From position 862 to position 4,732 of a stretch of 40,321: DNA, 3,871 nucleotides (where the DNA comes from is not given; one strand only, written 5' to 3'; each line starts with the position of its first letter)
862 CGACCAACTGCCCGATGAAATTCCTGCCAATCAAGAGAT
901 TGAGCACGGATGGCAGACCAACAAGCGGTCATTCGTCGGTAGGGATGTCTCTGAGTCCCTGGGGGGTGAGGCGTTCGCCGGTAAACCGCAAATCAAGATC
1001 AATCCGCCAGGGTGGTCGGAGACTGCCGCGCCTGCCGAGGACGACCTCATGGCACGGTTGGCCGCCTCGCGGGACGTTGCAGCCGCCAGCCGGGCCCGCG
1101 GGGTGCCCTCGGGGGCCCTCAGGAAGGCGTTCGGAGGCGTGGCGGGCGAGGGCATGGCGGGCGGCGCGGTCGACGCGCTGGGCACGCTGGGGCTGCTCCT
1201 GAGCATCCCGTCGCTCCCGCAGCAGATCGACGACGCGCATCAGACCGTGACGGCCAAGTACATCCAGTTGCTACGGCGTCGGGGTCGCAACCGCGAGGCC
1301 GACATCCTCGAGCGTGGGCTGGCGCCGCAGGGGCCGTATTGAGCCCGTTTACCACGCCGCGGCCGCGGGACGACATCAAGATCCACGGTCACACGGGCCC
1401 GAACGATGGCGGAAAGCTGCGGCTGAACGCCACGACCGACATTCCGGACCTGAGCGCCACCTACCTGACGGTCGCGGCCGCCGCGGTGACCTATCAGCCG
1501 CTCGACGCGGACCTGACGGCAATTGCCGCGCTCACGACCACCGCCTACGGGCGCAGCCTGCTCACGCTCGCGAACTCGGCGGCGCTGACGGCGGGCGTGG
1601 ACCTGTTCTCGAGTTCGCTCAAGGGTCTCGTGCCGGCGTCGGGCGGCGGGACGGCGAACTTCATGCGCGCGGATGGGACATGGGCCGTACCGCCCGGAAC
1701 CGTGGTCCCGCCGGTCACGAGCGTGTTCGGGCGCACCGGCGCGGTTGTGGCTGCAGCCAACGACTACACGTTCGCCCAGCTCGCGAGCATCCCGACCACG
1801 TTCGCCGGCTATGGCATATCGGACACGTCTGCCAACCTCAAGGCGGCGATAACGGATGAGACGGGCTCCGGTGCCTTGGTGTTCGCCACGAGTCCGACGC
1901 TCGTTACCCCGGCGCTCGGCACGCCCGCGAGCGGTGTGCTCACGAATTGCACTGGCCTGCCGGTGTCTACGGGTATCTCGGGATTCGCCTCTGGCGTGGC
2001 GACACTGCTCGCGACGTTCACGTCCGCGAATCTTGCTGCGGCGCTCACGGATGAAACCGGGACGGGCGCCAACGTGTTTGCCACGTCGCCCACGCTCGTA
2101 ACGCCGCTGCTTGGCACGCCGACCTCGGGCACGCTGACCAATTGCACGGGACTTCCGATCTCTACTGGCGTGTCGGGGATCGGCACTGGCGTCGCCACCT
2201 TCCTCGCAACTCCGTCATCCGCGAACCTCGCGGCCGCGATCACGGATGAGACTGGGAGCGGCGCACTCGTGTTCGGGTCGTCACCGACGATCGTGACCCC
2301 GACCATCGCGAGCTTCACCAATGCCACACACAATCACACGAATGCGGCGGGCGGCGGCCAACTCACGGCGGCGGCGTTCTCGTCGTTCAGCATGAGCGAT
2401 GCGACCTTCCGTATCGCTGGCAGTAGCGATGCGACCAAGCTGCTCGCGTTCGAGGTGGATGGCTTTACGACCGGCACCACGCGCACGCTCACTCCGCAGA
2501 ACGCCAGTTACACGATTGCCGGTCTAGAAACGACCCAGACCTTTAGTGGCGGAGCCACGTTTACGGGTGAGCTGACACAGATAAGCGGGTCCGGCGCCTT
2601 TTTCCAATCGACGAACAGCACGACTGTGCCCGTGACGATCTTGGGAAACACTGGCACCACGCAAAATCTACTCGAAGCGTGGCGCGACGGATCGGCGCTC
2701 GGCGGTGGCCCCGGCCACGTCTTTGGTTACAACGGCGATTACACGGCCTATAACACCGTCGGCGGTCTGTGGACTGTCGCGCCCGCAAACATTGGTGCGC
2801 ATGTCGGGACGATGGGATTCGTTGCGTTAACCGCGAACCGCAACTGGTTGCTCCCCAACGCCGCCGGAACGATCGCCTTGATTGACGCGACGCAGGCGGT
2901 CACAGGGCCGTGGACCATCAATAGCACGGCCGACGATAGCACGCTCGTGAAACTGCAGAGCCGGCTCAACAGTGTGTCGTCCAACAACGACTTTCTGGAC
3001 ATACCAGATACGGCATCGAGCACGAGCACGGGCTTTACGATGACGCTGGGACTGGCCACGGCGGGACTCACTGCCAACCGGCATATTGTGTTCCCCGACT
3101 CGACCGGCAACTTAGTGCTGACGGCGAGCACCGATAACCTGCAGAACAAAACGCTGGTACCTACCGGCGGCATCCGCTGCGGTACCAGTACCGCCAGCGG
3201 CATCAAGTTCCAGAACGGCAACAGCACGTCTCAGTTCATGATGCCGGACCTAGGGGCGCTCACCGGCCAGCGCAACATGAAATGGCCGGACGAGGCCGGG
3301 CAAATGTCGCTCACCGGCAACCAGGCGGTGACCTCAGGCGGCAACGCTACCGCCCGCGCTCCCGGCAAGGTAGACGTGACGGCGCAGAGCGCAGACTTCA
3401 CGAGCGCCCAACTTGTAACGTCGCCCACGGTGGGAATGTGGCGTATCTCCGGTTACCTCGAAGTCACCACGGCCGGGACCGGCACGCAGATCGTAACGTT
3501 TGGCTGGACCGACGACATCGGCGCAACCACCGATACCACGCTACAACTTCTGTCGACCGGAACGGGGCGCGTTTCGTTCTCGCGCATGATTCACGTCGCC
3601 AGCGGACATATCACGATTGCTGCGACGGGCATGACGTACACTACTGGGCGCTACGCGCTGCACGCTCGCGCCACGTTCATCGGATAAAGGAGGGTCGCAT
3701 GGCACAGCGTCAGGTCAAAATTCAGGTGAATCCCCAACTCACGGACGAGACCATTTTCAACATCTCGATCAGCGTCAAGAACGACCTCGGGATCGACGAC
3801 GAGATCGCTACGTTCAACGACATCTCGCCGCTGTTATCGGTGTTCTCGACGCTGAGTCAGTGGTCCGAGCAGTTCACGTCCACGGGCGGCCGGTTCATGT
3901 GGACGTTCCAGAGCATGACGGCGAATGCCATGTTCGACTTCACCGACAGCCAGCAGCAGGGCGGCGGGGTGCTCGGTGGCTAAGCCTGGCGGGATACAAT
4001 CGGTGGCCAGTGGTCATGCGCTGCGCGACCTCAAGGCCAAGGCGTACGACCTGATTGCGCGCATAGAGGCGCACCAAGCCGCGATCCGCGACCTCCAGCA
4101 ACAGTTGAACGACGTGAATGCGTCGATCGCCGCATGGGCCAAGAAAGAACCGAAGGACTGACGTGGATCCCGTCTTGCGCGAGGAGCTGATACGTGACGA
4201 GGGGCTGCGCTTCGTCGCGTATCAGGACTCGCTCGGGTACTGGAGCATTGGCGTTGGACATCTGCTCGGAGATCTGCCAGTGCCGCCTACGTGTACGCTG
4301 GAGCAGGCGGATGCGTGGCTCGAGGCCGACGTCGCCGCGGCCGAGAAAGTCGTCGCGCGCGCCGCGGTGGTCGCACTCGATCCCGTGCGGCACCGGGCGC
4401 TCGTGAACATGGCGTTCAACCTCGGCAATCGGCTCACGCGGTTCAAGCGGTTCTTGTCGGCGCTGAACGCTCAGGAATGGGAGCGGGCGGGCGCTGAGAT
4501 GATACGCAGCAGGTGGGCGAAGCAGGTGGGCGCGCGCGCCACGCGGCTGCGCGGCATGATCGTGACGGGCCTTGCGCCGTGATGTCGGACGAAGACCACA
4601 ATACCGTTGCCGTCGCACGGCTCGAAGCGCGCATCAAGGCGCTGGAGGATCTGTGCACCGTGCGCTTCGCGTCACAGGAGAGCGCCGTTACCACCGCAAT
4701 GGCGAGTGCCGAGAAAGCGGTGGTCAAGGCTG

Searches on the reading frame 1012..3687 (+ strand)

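Call 44: search_protein_families(library=phrogs, proteins=[window:1012-3687:+], max_evalue=0.001)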
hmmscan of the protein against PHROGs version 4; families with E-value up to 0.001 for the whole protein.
window:1012-3687:+ (891 aa): 2 families
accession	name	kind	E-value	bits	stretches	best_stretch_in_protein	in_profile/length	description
phrog_13925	-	unknown function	3.4e-09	36.7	1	446-550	104-210/640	-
phrog_692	-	head and packaging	2.3e-05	24.6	1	635-738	230-328/440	virion structural protein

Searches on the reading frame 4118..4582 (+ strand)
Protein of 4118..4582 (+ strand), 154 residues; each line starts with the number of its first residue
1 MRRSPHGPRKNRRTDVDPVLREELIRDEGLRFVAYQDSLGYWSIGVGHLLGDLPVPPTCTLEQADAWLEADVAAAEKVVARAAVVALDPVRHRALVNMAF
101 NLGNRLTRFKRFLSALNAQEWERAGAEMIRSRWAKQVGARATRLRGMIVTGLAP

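Call 44: search_protein_families(library=phrogs, proteins=[window:4118-4582:+], max_evalue=0.001)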
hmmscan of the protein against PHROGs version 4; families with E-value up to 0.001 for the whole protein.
window:4118-4582:+ (154 aa): 7 families
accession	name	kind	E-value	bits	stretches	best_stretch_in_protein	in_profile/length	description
phrog_7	-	lysis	5.6e-28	98.5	1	22-135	560-675/873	endolysin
phrog_33534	-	unknown function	5.3e-11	43.4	1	86-153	13-87/94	-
phrog_430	-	tail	1e-10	41.7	1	21-151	168-288/868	baseplate hub subunit and tail lysozyme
phrog_15410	-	unknown function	1.1e-08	35.5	1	31-144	184-307/311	-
phrog_13211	-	tail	1.8e-08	33.9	1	31-142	761-877/887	baseplate hub subunit and tail lysozyme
phrog_2083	-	head and packaging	4.3e-08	33.2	1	20-143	763-891/908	internal virion lysozyme motif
phrog_7910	-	lysis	0.00061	21.3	1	64-137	2-75/96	endolysin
